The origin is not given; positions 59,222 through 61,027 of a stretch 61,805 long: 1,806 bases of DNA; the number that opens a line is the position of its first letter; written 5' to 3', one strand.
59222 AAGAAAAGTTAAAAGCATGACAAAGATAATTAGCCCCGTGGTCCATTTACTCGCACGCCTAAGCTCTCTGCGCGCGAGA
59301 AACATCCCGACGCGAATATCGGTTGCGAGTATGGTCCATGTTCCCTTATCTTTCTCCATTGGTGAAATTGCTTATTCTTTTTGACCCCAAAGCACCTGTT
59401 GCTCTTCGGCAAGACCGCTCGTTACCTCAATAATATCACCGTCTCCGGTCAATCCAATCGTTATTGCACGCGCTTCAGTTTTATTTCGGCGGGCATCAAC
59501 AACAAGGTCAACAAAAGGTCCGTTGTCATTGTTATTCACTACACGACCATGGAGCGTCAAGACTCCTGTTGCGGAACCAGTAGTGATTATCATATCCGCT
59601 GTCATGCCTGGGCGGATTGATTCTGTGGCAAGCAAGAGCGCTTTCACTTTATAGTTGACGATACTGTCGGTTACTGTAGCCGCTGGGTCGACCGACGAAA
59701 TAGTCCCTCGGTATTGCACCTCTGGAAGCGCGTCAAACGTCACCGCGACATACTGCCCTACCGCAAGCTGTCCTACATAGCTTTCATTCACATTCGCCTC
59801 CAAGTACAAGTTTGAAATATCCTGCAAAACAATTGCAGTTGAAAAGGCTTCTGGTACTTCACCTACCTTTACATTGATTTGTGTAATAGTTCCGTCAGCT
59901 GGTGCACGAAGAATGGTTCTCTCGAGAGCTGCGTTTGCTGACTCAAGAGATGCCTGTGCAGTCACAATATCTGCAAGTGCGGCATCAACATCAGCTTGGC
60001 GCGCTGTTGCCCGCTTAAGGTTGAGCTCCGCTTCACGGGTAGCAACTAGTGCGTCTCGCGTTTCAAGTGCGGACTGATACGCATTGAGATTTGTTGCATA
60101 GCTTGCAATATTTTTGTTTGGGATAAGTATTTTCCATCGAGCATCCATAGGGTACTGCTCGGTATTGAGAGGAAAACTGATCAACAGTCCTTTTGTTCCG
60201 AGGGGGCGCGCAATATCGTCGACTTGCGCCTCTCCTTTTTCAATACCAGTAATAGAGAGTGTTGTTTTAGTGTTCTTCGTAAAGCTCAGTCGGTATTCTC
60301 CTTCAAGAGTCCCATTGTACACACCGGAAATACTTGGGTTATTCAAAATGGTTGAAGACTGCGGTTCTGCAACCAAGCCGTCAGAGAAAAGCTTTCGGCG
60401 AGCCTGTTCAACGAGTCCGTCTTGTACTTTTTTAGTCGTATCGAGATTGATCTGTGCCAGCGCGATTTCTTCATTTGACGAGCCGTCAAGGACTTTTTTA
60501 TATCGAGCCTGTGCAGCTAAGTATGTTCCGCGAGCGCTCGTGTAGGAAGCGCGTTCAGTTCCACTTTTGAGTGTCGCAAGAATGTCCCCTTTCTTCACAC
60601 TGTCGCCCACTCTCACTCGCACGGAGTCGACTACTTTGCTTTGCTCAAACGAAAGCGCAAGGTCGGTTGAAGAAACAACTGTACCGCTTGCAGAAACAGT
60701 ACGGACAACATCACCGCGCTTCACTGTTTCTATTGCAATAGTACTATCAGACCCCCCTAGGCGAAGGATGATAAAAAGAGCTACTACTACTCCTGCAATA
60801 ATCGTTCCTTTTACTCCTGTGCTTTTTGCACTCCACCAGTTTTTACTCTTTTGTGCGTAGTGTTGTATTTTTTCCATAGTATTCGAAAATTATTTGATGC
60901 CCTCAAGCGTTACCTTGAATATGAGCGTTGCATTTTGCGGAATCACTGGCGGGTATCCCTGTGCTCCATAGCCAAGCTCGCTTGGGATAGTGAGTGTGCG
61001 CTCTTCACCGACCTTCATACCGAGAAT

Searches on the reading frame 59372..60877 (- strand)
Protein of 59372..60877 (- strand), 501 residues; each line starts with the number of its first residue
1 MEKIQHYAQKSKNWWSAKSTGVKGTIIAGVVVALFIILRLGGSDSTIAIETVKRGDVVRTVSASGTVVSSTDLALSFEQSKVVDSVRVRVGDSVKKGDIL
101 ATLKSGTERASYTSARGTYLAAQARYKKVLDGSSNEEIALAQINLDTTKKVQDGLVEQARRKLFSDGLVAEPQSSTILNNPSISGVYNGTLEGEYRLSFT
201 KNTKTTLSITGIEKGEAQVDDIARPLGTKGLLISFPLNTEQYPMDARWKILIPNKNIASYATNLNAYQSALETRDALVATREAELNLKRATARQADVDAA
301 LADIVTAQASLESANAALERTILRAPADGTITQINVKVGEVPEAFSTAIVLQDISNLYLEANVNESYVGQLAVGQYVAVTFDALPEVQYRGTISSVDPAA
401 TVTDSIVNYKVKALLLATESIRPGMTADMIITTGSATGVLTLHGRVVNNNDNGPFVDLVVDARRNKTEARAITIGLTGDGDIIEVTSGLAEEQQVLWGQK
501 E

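Call 69: search_protein_families(library=pfam, proteins=[window:59372-60877:-], max_evalue=0.00001)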
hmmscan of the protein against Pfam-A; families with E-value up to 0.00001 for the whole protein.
window:59372-60877:- (501 aa): 3 families
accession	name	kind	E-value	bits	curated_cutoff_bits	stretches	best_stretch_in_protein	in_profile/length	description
PF16576.10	HlyD_D23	-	9.2e-18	64.7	30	1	291-400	78-188/214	Barrel-sandwich domain of CusB or HlyD membrane-fusion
PF13437.12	HlyD_3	-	1.2e-15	58.5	22.2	1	323-424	2-106/106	HlyD family secretion protein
PF13533.13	Biotin_lipoyl_2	-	9.8e-08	32.1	29.8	0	83-103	11-31/32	Biotin-lipoyl like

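Call 75: find_encoding_contigs(protein=window:59372-60877:-, flank=10000, max_places=1)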
Protein window:59372-60877:- (501 aa): 1 contig read that carries it; 1 place shown.
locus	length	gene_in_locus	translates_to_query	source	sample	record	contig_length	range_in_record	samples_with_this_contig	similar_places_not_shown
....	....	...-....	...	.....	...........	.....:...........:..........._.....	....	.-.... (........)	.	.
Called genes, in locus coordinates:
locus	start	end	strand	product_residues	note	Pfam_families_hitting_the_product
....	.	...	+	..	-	?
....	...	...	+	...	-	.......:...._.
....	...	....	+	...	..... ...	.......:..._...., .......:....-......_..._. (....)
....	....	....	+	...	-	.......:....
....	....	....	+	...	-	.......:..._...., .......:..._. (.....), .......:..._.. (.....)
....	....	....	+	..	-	?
